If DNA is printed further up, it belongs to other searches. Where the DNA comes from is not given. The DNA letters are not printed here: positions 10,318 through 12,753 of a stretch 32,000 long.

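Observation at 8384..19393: GT2 + tandem YfhO-like GT-C proteins + tandem membrane-anchored AP-superfamily enzymes: a teichoic-acid-style decoration module in an unexpected setting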

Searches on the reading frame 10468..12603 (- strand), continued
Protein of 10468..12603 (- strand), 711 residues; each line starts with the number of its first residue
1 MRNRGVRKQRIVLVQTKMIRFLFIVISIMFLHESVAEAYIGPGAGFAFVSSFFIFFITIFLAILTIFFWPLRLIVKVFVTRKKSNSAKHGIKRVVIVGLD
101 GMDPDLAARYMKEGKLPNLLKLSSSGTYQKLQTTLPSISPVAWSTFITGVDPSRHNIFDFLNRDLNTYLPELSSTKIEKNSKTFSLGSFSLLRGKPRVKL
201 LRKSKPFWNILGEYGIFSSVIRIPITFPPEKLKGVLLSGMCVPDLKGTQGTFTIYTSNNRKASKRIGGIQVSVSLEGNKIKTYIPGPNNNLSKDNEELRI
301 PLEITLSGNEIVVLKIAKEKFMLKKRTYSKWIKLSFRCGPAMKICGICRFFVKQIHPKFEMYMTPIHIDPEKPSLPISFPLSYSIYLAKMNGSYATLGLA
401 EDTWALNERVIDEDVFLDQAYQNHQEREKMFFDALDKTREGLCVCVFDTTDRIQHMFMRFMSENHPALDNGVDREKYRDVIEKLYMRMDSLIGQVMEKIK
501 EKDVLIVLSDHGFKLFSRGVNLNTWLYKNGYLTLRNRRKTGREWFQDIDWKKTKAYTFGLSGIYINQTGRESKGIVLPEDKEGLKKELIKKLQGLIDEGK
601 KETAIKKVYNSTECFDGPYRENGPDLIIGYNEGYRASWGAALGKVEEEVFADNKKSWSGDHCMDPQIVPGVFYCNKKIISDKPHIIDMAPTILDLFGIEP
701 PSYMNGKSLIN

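Call 18: find_encoding_contigs(protein=P0047, flank=10000, max_places=1)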
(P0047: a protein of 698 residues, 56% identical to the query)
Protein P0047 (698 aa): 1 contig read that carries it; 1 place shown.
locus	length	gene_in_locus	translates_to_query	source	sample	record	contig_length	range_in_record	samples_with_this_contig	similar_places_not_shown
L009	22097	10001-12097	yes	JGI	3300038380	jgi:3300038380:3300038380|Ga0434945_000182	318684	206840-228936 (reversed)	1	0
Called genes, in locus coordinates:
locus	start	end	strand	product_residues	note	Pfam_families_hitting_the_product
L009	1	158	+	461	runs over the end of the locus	PF00884:Sulfatase, PF01663:Phosphodiest, PF02995:DUF229 (weak), PF16347:SGSH_C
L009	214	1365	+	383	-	PF13439:Glyco_transf_4, PF13579:Glyco_trans_4_4, PF20706:GT4-conflict (weak), PF00534:Glycos_transf_1, PF13692:Glyco_trans_1_4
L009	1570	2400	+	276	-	PF03808:Glyco_tran_WecG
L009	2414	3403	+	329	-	PF04015:DUF362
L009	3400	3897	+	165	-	-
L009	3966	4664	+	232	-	-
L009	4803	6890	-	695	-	PF15902:Sortilin-Vps10 (weak), PF14870:PSII_BNR (faint), PF25852:DUF6242_C (faint), PF02012:BNR (faint), PF15902:Sortilin-Vps10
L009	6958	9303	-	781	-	PF00041:fn3 (weak)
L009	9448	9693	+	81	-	-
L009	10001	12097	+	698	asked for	PF01663:Phosphodiest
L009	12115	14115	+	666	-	PF01663:Phosphodiest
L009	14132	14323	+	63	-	-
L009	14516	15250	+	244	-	-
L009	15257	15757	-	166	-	PF01909:NTP_transf_2, PF18765:Polbeta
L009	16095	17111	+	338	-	PF01073:3Beta_HSD, PF01370:Epimerase, PF02719:Polysacc_synt_2, PF04321:RmlD_sub_bind, PF05368:NmrA (faint), PF16363:GDP_Man_Dehyd, PF13460:NAD_binding_10 (weak)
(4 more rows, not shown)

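Call 19: find_encoding_contigs(protein=P0062, flank=10000, max_places=1)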
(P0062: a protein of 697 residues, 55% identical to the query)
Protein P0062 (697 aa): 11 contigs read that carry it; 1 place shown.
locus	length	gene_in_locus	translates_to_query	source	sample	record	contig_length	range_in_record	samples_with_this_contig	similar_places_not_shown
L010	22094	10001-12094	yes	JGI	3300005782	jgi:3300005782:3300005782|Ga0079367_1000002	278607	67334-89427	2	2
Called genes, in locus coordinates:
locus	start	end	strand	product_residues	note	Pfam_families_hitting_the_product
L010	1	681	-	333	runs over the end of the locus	PF04055:Radical_SAM, PF13186:SPASM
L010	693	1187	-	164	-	PF00132:Hexapep, PF14602:Hexapep_2, PF25084:LbH_EIF2B (faint), PF25087:GMPPB_C (weak), PF00132:Hexapep, PF14602:Hexapep_2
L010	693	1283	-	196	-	PF25084:LbH_EIF2B, PF00132:Hexapep, PF25087:GMPPB_C (weak), PF14602:Hexapep_2, PF00132:Hexapep, PF14602:Hexapep_2 (weak)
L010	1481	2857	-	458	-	PF02310:B12-binding, PF04055:Radical_SAM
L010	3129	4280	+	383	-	PF14306:PUA_2, PF01747:ATP-sulfurylase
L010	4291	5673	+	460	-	PF01663:Phosphodiest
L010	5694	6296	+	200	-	PF01583:APS_kinase, PF08433:KTI12 (weak)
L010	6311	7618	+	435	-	PF01663:Phosphodiest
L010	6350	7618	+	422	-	PF01663:Phosphodiest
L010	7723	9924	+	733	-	PF00266:Aminotran_5, PF01053:Cys_Met_Meta_PP (faint), PF01041:DegT_DnrJ_EryC1, PF01212:Beta_elim_lyase, PF00586:AIRS, PF02769:AIRS_C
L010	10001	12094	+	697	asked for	PF01663:Phosphodiest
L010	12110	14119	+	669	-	PF01663:Phosphodiest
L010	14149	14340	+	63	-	-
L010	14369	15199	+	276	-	-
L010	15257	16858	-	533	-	PF01676:Metalloenzyme, PF06415:iPGM_N, PF01663:Phosphodiest (weak), PF01676:Metalloenzyme, PF06415:iPGM_N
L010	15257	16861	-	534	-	PF01676:Metalloenzyme, PF06415:iPGM_N, PF01663:Phosphodiest (weak), PF01676:Metalloenzyme, PF06415:iPGM_N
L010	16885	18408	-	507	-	PF01663:Phosphodiest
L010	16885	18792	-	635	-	PF01663:Phosphodiest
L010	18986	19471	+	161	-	PF03061:4HBT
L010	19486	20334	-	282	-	PF16881:LIAS_N (weak), PF04055:Radical_SAM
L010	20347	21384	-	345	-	PF01336:tRNA_anti-codon, PF01966:HD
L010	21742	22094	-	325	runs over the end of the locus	PF13623:SurA_N_2, PF13624:SurA_N_3, PF09312:SurA_N, PF13145:Rotamase_2, PF13616:Rotamase_3, PF00639:Rotamase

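Call 21: find_related_loci(query=window:10468-12603:-, collection=genome_contigs, flank=10000)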
Query window:10468-12603:- (711 aa) in genome_contigs; peptide patterns used: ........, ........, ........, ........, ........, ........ (x = any residue, [..] = any of these).
600 stretches matched a pattern (row limit reached: there are more); 562 encode a relative of the query (tblastn E <= 1e-3); the best 80 are kept; 80 distinct loci.
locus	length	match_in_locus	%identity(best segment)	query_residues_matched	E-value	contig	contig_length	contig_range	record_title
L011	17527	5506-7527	69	37-711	0e+0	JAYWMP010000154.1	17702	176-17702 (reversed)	MAG: Nitrospirota bacterium isolate DY22_TVG17_BIN105 k141_1076075, whole genome shotgun sequence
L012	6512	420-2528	69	9-711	0e+0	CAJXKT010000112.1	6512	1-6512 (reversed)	TPA_asm: uncultured bacterium isolate SRR1509794_bin.7_MetaBAT_v2.12.1_MAG genome assembly, contig: NODE_545_length_6512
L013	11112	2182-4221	70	30-710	0e+0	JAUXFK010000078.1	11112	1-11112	MAG: Deltaproteobacteria bacterium isolate CSMAG_2901 CSMAG_2901_k117_1269220_length_11112_cov_14.0000, whole genome sho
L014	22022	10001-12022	68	37-711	0e+0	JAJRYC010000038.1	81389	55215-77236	MAG: Nitrospirae bacterium isolate Dive96_bin3.242 k141_1138898, whole genome shotgun sequence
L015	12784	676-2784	68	9-711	0e+0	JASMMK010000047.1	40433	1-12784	MAG: Candidatus Scalindua sp. isolate Arabian9_MAG_63 c_000000999442, whole genome shotgun sequence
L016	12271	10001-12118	66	5-711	0e+0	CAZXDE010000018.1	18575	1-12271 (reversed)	MAG TPA_asm: uncultured Thermodesulfovibrio sp. isolate binchicken_co121_306 genome assembly, contig: NODE_1825_length_1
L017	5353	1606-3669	68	22-709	0e+0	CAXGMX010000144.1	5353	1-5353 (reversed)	MAG TPA_asm: uncultured bacterium isolate ERR164412_binner123_Refined_7 genome assembly, contig: ERZ5402182.610, whole g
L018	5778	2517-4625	67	9-711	0e+0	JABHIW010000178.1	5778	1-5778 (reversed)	MAG: Candidatus Scalindua sp. isolate SI037_bin72 k141_3235516, whole genome shotgun sequence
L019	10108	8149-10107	69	21-670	0e+0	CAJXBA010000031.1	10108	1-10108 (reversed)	MAG TPA_asm: uncultured Pelagibacteraceae bacterium isolate ERR599031_bin.40_MetaBAT_v2.12.1_MAG genome assembly, contig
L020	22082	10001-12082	58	15-711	0e+0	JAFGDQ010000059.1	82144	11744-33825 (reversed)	MAG: Spirochaetes bacterium isolate Zod_Metabat.1181 k87_6651305, whole genome shotgun sequence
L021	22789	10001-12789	54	17-710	0e+0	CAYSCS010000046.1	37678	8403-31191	MAG TPA_asm: uncultured Eubacteriales bacterium isolate SRP231805_co4_118 genome assembly, contig: k141_210539, whole ge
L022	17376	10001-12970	56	37-711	0e+0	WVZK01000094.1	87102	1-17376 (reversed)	MAG: Candidatus Aminicenantes bacterium isolate CS4-C017 C_merged_R1_(paired)_contig_5896, whole genome shotgun sequence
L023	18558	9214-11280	53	18-710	0e+0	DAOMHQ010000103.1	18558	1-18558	MAG TPA_asm: bacterium isolate AMR_MDS_4946 NODE_2941_length_18558_cov_7.798087, whole genome shotgun sequence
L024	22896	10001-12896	55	22-711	0e+0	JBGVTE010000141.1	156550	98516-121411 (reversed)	MAG: Candidatus Aminicenantaceae bacterium isolate S_218_B4 k127_544568, whole genome shotgun sequence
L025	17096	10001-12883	55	37-711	0e+0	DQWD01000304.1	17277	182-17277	MAG TPA_asm: Candidatus Aminicenantes bacterium isolate HyVt-101 Ga0136651_10000811, whole genome shotgun sequence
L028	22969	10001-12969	54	38-711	0e+0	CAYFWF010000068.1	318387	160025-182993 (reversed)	MAG TPA_asm: uncultured Eubacteriales bacterium isolate ERP108616_co1_236 genome assembly, contig: k119_297872, whole ge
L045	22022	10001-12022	53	36-709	0e+0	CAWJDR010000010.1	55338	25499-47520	MAG: uncultured Acidobacteriota bacterium isolate MFD06298.bin.2.127 genome assembly, contig: contig_47730, whole genome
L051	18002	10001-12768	53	20-711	0e+0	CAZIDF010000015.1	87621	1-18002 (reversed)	MAG TPA_asm: uncultured Eubacteriales bacterium isolate SRP185410_co2_332 genome assembly, contig: NODE_182_length_87621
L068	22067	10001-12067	52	17-707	0e+0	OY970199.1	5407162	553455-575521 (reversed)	MAG: uncultured Acidobacteriaceae bacterium isolate MFD04463.bin.1.15 genome assembly, chromosome: 1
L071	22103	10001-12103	50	4-707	0e+0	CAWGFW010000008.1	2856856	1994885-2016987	MAG: uncultured Acidobacteriaceae bacterium isolate MFD05512.bin.1.61 genome assembly, contig: contig_5381, whole genome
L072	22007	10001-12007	53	37-707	0e+0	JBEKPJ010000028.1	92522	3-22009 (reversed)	MAG: Terriglobales bacterium isolate SPRUCE 461 SPRUCE_461_28, whole genome shotgun sequence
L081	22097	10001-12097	51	3-708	0e+0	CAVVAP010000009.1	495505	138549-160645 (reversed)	MAG: uncultured Acidobacteriaceae bacterium isolate MFD04540.bin.2.23 genome assembly, contig: contig_19433, whole genom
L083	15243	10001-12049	52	24-707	0e+0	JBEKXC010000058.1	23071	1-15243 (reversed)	MAG: Terriglobales bacterium isolate SPRUCE 642 SPRUCE_642_58, whole genome shotgun sequence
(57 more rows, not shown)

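Call 49: search_solved_structures(query=A3, max_evalue=1, show_alignments=2)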
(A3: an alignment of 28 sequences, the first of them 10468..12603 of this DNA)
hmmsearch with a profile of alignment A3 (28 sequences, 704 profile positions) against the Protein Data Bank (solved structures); distinct sequences matched with E-value up to 1: 27.
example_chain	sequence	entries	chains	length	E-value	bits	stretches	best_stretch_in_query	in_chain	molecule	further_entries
2ify_A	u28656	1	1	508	0.00044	21.9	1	657-700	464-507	2,3-bisphosphoglycerate-independent phosphoglycerate mutase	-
9bb9_A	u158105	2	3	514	0.00057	21.5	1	658-701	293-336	S1_8A sulfatase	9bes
9bes_B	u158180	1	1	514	0.00074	21.1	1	658-701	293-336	S1_8A Sulfatase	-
3t02_A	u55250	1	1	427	0.0021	19.6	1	84-147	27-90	phosphonoacetate hydrolase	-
3szy_A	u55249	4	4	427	0.0023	19.5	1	84-147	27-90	phosphonoacetate hydrolase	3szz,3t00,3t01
7n1s_A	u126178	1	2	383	0.0034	18.9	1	84-155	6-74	Phosphodiesterase-nucleotide pyrophosphatase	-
7mw8_D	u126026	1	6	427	0.0047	18.5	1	82-155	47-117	Phosphodiesterase-nucleotide pyrophosphatase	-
2gsn_A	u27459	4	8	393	0.0052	18.3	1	83-155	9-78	phosphodiesterase-nucleotide pyrophosphatase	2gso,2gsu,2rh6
5vpu_A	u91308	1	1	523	0.0052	18.3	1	655-701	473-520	2,3-bisphosphoglycerate-independent phosphoglycerate mutase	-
7tl8_A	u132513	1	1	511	0.0064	18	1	651-702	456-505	2,3-bisphosphoglycerate-independent phosphoglycerate mutase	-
1ejj_A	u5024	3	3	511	0.0079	17.7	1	661-700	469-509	PHOSPHOGLYCERATE MUTASE | 2,3-BISPHOSPHOGLYCERATE-INDEPENDENT PHOSPHOGLYCERATE MUTASE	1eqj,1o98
1o99_A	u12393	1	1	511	0.0079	17.7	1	661-700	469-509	2,3-BISPHOSPHOGLYCERATE-INDEPENDENT PHOSPHOGLYCERATE MUTASE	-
4my4_A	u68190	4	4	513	0.012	17.1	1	657-701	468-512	2,3-bisphosphoglycerate-independent phosphoglycerate mutase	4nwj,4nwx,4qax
5kgn_A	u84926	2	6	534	0.014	16.9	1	670-702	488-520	2,3-bisphosphoglycerate-independent phosphoglycerate mutase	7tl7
7knf_A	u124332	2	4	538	0.014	16.9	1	670-702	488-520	2,3-bisphosphoglycerate-independent phosphoglycerate mutase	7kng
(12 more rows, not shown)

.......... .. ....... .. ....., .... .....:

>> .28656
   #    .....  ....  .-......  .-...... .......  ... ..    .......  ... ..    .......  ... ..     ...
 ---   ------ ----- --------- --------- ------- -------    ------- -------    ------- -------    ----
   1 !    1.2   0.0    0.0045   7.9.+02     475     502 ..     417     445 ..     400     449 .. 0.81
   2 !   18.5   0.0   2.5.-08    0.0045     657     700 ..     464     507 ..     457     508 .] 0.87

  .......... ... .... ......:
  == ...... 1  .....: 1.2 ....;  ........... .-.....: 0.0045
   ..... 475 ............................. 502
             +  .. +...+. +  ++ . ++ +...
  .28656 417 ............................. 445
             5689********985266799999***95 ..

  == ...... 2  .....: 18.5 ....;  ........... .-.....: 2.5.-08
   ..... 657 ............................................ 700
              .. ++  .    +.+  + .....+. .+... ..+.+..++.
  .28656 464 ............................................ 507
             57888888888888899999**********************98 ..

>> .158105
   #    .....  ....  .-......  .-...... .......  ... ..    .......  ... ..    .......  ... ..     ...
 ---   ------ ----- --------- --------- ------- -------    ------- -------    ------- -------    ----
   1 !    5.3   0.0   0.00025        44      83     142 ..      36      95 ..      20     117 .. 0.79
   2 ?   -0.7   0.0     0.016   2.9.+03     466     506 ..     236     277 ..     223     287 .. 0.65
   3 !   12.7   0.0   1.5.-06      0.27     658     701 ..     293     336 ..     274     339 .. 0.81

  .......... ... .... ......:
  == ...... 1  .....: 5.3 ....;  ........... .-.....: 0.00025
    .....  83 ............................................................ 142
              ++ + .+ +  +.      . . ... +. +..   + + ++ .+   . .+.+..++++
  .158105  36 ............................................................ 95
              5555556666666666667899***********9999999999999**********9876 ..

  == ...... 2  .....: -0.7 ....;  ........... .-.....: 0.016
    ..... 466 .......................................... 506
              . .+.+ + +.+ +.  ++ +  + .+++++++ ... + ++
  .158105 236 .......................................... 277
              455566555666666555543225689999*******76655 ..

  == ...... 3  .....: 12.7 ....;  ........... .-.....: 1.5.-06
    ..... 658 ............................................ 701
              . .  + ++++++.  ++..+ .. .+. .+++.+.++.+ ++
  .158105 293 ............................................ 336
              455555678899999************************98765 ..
